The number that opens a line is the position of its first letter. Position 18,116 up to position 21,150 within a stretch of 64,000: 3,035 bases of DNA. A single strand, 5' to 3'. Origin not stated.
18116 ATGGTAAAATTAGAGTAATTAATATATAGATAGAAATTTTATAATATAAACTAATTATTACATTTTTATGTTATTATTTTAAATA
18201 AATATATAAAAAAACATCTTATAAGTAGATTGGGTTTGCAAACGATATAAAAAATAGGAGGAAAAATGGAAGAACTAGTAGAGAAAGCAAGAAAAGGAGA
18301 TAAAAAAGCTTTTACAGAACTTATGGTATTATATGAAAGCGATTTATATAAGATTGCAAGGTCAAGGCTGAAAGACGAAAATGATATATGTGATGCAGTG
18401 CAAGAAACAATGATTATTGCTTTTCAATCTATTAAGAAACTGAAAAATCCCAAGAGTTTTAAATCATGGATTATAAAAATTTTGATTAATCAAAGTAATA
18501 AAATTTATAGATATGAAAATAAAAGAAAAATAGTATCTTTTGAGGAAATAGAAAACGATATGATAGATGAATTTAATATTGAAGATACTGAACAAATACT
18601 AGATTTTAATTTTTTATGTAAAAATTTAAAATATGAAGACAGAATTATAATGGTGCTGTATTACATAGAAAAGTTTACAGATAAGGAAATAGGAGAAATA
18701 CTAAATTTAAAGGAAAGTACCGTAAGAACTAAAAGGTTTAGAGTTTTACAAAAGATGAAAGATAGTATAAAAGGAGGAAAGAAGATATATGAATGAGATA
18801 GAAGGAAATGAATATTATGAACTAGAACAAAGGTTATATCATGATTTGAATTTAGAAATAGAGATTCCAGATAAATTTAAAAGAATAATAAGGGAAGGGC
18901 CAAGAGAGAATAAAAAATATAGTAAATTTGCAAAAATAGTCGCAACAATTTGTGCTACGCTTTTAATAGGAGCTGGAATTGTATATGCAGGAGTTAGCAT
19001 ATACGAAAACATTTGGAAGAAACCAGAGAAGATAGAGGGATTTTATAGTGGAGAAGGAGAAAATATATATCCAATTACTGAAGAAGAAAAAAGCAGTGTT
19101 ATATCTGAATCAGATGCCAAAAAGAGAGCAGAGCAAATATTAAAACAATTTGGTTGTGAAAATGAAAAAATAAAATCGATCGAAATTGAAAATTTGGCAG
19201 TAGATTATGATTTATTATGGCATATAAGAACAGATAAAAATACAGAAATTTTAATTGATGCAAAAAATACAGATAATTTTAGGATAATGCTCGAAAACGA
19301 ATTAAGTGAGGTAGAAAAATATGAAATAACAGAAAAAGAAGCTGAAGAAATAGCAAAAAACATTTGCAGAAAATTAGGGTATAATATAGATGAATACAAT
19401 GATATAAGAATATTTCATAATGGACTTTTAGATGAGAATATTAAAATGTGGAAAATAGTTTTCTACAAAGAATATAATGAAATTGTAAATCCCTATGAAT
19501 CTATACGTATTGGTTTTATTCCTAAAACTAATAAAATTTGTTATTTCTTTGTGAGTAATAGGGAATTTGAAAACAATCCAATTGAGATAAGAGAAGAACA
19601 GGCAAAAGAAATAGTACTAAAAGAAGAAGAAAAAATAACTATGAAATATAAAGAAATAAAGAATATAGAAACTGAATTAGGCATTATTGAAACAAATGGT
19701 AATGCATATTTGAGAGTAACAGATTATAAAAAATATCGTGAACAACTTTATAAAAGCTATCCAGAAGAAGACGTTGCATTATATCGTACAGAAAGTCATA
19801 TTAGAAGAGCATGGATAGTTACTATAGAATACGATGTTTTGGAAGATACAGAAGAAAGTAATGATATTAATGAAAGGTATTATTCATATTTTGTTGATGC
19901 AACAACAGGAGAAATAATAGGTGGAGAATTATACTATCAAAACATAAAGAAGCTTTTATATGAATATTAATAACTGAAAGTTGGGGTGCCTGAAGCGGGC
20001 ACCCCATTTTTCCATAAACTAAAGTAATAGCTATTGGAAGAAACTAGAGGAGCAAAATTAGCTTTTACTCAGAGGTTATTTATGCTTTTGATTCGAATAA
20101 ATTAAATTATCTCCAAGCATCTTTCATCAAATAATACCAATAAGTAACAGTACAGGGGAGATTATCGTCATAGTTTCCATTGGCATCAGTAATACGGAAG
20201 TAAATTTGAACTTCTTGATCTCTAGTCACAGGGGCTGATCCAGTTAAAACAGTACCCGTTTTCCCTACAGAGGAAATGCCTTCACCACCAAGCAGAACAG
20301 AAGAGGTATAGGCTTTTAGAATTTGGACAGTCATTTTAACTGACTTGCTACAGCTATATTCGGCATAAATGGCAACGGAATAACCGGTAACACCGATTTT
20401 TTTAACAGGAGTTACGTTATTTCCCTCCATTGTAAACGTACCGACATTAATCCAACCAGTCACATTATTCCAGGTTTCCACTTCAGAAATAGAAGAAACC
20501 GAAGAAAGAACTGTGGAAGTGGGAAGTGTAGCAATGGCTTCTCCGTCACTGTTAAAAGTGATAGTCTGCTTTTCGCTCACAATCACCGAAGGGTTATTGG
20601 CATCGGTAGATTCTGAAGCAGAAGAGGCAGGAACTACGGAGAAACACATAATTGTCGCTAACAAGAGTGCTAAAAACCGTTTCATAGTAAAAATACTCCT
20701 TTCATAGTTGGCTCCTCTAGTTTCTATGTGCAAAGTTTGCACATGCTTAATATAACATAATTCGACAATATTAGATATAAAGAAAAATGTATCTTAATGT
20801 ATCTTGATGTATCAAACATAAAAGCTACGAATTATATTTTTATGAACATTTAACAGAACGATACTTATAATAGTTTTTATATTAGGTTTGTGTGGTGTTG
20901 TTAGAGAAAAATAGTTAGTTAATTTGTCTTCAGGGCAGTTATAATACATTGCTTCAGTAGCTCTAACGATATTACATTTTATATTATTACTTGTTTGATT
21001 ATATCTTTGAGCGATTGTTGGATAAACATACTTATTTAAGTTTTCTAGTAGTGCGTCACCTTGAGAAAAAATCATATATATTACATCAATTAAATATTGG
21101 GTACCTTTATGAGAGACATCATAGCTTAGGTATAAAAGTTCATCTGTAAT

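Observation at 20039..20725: Perfect 15-bp inverted repeats bracket a compositionally foreign secreted-protein gene (invertible or mobile cassette?)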

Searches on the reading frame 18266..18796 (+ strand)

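Call 6: search_protein_families(library=pfam, proteins=[window:18266-18796:+], max_evalue=0.1)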
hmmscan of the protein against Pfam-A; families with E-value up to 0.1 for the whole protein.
window:18266-18796:+ (176 aa): 11 families
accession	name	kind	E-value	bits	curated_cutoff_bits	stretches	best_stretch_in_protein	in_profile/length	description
PF04542.20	Sigma70_r2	-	4.4e-11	42.9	24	1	23-83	5-67/71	Sigma-70 region 2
PF04545.22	Sigma70_r4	-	3e-08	33.5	24.1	1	121-165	5-49/50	Sigma-70, region 4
PF08281.18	Sigma70_r4_2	-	3.1e-08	33.6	25.7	1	121-164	11-54/54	Sigma-70, region 4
PF07638.17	Sigma70_ECF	-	6.6e-07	29.8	21.1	1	3-155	6-170/185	ECF sigma factor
PF12645.13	HTH_16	-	0.00015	22.2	22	1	3-42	2-41/65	Helix-turn-helix domain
PF00196.25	GerE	-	0.00033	20.7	23.5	1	137-165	18-46/57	Bacterial regulatory proteins, luxR family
PF13384.12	HTH_23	-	0.0042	17.3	24.6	1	122-157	3-40/50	Homeodomain-like domain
PF22233.2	PhyR_sigma-like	-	0.0062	16.8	27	1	129-154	12-37/50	Response regulator PhyR, sigma-like domain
PF13518.12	HTH_28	-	0.013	16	25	1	126-154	2-30/52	Helix-turn-helix domain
PF12997.12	DUF3881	-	0.013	15.2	27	1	2-49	168-213/283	Domain of unknown function, E. rectale Gene description (DUF3881)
PF22167.2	PH0730-like_N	-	0.038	14.6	30.2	1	124-156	3-35/60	PH0730-like, N-terminal domain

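Call 58: search_protein_families(library=ncbifam, proteins=[window:18266-18796:+], max_evalue=0.001)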
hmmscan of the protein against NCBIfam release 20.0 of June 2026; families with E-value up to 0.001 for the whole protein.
window:18266-18796:+ (176 aa): 71 families (the best 25 are shown)
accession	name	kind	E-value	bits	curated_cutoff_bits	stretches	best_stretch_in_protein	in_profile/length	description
TIGR02954.1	Sig70_famx3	hypoth_equivalog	1.8e-31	109.2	188.5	1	2-170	4-169/170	RNA polymerase sigma-70 factor, TIGR02954 family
NF008888.0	PRK11922.1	equivalog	2.3e-26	92.9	204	1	2-169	18-197/231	RNA polymerase sigma factor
TIGR02937.1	sigma70-ECF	superfamily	1.1e-22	80.4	42.9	1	15-166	2-163/165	sigma-70 family RNA polymerase sigma factor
NF053879.1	RNAPolSigSigVBac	equivalog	3.1e-22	79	190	1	14-169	4-156/160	RNA polymerase sigma factor SigV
NF007216.0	PRK09638.1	equivalog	8.3e-21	74.5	194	1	2-166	6-172/180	RNA polymerase sigma factor SigY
NF009170.0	PRK12517.1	subfamily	2.3e-19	69.5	197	1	7-170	16-178/188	RNA polymerase sigma factor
NF007223.0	PRK09641.1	equivalog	7.5e-19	68.3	209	1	3-166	7-182/187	RNA polymerase sigma factor SigW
NF007225.0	PRK09643.1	equivalog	1.2e-18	67.6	190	1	3-168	16-182/204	RNA polymerase sigma factor SigM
NF008891.0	PRK11924.1-5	subfamily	3e-18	66.5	259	1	16-176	5-170/171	RNA polymerase sigma factor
NF009171.0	PRK12518.1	equivalog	4.4e-18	65.8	208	1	2-166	15-182/191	RNA polymerase sigma factor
NF009195.0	PRK12543.1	subfamily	1.9e-17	63.4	197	1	2-169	8-179/192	RNA polymerase sigma factor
NF007222.0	PRK09640.1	equivalog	2.2e-16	60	194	1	4-170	13-184/188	RNA polymerase sigma factor SigX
NF058625.1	sigma_PG0214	equivalog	2.8e-16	59.7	130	1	13-169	3-162/170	GFO_1088 family ECF-type sigma factor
TIGR02983.1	SigE-fam_strep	subfamily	2e-15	57.1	141.55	1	11-168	3-158/162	SigE family RNA polymerase sigma factor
NF006930.0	PRK09415.1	subfamily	1.1e-14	54.6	198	1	12-170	12-177/179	RNA polymerase factor sigma C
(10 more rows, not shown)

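Call 82: search_protein_families(library=padloc, proteins=[window:18266-18796:+], max_evalue=0.001)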
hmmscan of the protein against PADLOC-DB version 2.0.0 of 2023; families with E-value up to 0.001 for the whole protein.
window:18266-18796:+ (176 aa): 0 families

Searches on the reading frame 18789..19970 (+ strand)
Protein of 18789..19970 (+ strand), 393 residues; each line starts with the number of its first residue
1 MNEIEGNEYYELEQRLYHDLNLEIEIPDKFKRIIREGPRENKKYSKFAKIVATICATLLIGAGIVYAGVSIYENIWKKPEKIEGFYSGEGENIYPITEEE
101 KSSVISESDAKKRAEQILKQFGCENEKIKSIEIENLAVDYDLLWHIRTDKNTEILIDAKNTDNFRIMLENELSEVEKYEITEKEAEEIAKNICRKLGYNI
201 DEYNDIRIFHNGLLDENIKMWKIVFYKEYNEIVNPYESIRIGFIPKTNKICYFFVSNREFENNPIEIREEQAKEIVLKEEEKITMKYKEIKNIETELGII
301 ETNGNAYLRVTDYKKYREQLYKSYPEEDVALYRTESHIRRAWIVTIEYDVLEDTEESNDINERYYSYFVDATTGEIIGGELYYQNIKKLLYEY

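Call 6: search_protein_families(library=pfam, proteins=[window:18789-19970:+], max_evalue=0.1)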
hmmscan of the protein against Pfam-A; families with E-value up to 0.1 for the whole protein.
window:18789-19970:+ (393 aa): 4 families
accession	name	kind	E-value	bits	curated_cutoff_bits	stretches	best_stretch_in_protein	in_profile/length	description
PF24402.1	iHKD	-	0.00025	21.5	27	1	107-142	31-63/111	Inactive HKD-Rease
PF03413.25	PepSY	-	0.014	16.1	24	0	361-378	41-58/60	Peptidase propeptide and YPEB domain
PF17200.10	sCache_2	-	0.021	15.2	25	0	164-203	16-56/155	Single Cache domain 2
PF19707.4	DUF6204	-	0.029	15.1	27.5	0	163-201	56-94/114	Family of unknown function (DUF6204)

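Call 58: search_protein_families(library=ncbifam, proteins=[window:18789-19970:+], max_evalue=0.001)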
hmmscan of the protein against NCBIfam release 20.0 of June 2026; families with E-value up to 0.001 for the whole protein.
window:18789-19970:+ (393 aa): 0 families

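Call 82: search_protein_families(library=padloc, proteins=[window:18789-19970:+], max_evalue=0.001)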
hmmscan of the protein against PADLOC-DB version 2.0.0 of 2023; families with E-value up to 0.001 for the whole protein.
window:18789-19970:+ (393 aa): 0 families

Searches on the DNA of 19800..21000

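Call 28: search_rna_families(source=window, start=19800, end=21000, threshold=evalue, max_evalue=1)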
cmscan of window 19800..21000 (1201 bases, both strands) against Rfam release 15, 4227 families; matches with E-value up to 1: 3.
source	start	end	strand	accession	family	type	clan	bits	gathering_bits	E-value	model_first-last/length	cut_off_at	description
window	19877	20012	+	RF04184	BTnc060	Gene; sRNA;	-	22.2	228.9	0.75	1-213/213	no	Bacteroides sRNA BTnc060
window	19982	20061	+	RF02527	SSRC38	Gene; sRNA;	-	20.5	80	0.6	1-166/166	no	Streptococcus sRNA SSRC38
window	19883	20004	-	RF01405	STnc490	Gene; sRNA;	-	18.5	56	0.57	1-124/124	no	STnc490 Hfq binding RNA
